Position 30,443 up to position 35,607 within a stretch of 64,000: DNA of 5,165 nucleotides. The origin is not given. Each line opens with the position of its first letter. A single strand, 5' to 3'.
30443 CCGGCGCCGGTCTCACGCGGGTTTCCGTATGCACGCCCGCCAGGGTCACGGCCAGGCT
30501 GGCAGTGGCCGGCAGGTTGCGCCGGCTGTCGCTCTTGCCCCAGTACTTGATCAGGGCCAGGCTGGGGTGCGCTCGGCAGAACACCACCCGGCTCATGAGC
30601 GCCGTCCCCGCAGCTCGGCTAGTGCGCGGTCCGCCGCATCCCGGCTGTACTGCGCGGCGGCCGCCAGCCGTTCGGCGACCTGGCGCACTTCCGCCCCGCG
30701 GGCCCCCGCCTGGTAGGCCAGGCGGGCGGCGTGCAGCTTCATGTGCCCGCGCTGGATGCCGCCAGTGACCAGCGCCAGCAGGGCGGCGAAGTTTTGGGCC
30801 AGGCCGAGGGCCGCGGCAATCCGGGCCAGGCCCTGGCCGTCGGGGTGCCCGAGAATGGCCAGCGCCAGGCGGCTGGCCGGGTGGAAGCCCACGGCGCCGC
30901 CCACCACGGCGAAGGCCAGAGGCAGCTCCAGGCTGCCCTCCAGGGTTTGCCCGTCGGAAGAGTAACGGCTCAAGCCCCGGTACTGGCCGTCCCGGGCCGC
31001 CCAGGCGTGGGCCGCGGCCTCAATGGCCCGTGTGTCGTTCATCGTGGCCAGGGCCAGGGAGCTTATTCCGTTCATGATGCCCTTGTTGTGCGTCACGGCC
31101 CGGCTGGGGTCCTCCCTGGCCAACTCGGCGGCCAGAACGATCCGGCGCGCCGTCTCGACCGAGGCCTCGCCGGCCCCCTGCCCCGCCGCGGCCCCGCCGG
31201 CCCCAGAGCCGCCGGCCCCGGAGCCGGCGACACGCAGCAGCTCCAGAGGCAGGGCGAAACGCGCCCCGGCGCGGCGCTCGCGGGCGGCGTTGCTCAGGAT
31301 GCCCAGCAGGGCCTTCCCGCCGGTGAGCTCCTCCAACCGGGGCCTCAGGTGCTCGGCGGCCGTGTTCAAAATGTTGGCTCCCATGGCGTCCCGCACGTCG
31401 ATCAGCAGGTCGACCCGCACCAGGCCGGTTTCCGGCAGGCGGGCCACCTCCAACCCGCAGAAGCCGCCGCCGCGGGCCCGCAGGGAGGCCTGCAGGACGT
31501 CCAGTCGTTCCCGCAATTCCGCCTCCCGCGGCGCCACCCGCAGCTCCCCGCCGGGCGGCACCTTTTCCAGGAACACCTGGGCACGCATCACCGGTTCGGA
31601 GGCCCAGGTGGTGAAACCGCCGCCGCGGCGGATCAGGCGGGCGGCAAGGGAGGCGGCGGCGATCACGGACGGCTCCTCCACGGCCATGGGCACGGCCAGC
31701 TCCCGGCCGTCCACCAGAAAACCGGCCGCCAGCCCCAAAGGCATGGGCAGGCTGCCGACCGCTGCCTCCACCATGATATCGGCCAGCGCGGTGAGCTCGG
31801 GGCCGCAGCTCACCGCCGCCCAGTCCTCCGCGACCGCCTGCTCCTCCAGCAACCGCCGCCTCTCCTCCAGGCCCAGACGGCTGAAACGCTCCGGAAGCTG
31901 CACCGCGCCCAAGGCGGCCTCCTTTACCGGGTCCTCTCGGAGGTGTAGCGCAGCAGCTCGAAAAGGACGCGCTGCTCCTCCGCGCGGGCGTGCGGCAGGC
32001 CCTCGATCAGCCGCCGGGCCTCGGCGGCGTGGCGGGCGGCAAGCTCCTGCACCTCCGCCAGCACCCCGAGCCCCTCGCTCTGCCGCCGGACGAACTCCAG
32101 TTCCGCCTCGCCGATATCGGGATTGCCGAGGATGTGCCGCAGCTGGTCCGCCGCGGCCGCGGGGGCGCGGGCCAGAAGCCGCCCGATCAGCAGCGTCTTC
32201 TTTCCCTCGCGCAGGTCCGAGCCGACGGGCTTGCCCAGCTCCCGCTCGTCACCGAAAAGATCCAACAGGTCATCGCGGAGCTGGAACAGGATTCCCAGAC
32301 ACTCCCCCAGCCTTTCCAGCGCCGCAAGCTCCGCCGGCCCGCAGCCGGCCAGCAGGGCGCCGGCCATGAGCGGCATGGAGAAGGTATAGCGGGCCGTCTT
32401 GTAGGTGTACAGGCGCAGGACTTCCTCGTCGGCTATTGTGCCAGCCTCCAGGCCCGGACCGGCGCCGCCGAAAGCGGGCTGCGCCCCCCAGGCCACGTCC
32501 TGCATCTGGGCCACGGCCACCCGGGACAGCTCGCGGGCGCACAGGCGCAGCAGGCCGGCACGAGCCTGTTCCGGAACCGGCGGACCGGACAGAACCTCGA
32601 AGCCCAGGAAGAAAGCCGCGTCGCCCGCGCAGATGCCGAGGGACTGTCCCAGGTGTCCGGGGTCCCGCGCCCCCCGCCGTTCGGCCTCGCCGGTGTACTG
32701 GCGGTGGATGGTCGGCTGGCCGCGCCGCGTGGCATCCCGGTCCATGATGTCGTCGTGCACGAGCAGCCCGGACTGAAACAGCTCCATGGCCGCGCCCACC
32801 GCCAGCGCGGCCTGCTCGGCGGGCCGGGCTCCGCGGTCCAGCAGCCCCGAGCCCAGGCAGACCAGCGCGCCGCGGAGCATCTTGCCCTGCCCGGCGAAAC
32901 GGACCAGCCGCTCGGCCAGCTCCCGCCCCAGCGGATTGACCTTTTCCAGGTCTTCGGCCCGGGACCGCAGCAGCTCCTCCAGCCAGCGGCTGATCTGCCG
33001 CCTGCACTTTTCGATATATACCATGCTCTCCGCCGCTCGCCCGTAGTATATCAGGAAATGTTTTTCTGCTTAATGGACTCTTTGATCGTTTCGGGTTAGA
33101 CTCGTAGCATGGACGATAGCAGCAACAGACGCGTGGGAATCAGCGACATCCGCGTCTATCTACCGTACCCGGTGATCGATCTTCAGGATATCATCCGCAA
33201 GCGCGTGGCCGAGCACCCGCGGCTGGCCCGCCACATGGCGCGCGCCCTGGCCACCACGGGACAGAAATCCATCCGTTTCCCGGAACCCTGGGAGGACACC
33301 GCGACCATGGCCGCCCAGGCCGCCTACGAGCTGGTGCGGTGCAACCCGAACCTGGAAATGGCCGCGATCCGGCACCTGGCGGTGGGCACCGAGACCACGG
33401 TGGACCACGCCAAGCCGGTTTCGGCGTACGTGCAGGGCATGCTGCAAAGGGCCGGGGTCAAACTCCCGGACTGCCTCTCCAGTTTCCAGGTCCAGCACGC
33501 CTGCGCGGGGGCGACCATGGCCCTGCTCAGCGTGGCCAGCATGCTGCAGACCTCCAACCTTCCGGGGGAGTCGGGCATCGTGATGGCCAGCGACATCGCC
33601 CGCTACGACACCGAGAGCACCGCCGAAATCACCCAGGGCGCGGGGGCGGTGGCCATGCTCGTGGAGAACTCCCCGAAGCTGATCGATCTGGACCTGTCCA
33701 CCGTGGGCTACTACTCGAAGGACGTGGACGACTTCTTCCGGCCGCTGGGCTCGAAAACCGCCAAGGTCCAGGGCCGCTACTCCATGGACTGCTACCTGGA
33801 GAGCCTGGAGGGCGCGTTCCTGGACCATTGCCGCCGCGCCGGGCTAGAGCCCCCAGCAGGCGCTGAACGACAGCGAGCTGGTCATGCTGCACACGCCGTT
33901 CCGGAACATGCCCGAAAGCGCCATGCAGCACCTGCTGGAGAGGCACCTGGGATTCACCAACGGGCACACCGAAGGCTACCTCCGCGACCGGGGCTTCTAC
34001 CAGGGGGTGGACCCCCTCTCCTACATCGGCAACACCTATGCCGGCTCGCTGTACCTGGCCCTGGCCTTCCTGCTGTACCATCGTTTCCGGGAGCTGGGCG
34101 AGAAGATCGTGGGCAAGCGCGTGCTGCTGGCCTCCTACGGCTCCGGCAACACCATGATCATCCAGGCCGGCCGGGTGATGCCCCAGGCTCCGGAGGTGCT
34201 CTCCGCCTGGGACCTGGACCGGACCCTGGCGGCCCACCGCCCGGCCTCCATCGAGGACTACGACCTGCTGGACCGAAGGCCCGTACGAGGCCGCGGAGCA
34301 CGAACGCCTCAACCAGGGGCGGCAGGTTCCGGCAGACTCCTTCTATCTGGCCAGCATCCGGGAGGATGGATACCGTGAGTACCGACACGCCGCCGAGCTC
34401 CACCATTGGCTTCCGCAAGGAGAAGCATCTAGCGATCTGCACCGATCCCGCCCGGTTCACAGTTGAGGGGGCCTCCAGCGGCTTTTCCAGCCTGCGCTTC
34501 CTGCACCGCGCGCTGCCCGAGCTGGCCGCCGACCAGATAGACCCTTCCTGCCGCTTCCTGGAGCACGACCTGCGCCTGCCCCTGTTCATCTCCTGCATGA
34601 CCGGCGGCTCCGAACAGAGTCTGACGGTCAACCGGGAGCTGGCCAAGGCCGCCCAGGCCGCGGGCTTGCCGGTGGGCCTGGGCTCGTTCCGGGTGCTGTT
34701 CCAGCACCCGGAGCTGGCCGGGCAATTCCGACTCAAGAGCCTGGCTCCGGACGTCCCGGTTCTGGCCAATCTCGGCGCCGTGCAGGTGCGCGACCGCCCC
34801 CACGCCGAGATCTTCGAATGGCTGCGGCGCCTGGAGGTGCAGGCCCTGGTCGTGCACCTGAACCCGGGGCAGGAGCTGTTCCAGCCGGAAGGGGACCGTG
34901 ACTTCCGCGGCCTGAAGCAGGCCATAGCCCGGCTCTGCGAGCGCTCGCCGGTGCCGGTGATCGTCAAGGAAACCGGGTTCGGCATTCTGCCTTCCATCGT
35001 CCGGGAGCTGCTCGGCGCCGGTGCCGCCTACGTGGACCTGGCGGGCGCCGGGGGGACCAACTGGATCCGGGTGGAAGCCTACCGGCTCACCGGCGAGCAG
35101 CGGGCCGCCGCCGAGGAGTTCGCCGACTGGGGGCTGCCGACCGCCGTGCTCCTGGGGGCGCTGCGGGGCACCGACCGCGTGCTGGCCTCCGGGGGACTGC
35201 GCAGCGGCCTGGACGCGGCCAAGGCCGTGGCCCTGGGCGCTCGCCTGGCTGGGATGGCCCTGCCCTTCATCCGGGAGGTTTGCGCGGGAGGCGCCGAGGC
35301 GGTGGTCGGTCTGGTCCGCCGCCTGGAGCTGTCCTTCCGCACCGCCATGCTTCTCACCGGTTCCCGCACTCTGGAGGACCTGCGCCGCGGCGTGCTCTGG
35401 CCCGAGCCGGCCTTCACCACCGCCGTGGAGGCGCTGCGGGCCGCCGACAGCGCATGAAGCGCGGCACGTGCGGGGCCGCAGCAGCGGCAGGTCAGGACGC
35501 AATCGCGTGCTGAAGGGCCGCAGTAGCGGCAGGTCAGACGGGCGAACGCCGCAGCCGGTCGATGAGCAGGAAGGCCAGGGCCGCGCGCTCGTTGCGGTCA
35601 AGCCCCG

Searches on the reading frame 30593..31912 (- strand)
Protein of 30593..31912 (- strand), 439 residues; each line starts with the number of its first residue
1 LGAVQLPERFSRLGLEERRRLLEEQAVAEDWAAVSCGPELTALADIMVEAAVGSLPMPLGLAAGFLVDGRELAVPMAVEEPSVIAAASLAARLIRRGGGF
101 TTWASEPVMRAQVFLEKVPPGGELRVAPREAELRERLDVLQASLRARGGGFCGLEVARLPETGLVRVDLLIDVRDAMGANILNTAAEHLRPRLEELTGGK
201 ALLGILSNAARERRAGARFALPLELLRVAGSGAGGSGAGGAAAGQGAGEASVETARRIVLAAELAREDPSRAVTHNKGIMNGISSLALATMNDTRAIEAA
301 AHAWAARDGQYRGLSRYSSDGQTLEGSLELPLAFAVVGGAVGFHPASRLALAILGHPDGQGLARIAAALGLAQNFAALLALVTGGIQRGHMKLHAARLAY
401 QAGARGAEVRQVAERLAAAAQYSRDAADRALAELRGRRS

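Call 28: search_protein_families(library=pfam, proteins=[window:30593-31912:-], max_evalue=0.001)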
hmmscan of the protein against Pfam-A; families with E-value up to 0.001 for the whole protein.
window:30593-31912:- (439 aa): 1 family
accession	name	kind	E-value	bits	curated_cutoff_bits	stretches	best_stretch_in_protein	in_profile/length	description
PF00368.23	HMG-CoA_red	-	1.2e-83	281.6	27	1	15-395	2-368/368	Hydroxymethylglutaryl-coenzyme A reductase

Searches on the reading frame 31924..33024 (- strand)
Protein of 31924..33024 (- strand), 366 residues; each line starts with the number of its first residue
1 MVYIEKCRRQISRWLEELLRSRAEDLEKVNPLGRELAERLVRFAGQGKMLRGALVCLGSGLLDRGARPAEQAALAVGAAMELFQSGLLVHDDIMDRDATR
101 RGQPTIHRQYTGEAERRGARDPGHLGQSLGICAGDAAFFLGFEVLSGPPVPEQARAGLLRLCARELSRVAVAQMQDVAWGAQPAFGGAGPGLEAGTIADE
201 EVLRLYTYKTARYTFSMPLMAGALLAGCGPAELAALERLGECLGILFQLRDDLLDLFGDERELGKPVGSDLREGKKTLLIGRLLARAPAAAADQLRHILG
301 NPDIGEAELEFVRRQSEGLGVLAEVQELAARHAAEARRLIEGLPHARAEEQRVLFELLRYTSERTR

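Call 9: search_protein_families(library=pfam, proteins=[window:31924-33024:-], max_evalue=0.01)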
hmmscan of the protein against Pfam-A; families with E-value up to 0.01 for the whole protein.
window:31924-33024:- (366 aa): 1 family
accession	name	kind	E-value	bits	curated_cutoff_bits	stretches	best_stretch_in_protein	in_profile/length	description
PF00348.22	polyprenyl_synt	-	6.1e-49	166.9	27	1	45-309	14-244/251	Polyprenyl synthetase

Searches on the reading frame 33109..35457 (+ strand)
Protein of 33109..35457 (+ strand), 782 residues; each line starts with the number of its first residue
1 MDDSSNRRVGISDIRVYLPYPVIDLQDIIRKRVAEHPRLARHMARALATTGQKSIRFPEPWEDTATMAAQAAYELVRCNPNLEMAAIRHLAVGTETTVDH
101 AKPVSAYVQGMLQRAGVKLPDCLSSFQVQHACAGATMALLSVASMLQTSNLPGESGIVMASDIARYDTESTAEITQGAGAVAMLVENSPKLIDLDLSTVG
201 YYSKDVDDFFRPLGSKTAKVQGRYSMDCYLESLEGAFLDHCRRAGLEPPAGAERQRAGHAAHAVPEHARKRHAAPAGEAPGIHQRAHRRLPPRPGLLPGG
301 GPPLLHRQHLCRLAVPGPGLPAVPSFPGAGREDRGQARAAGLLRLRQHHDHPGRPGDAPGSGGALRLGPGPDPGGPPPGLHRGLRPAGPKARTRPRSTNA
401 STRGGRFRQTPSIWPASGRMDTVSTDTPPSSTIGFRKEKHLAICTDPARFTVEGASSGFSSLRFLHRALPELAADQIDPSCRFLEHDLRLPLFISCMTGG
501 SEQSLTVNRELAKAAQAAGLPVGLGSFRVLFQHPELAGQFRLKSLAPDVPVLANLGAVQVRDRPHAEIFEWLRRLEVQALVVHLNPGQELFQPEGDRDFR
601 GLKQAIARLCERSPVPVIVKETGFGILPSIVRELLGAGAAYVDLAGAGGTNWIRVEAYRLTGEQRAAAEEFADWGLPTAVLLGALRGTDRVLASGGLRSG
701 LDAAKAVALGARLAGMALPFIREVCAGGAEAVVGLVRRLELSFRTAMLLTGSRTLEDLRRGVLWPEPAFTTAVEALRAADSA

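Call 9: search_protein_families(library=pfam, proteins=[window:33109-35457:+], max_evalue=0.01)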
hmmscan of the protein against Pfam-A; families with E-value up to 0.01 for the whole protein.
window:33109-35457:+ (782 aa): 2 families
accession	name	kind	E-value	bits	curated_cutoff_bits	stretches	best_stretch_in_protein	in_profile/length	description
PF01070.24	FMN_dh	-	2e-18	67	24.9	2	605-764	209-349/350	FMN-dependent dehydrogenase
PF01154.23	HMG_CoA_synt_N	-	1.3e-15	58.1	25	1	7-186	3-170/174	Hydroxymethylglutaryl-coenzyme A synthase N terminal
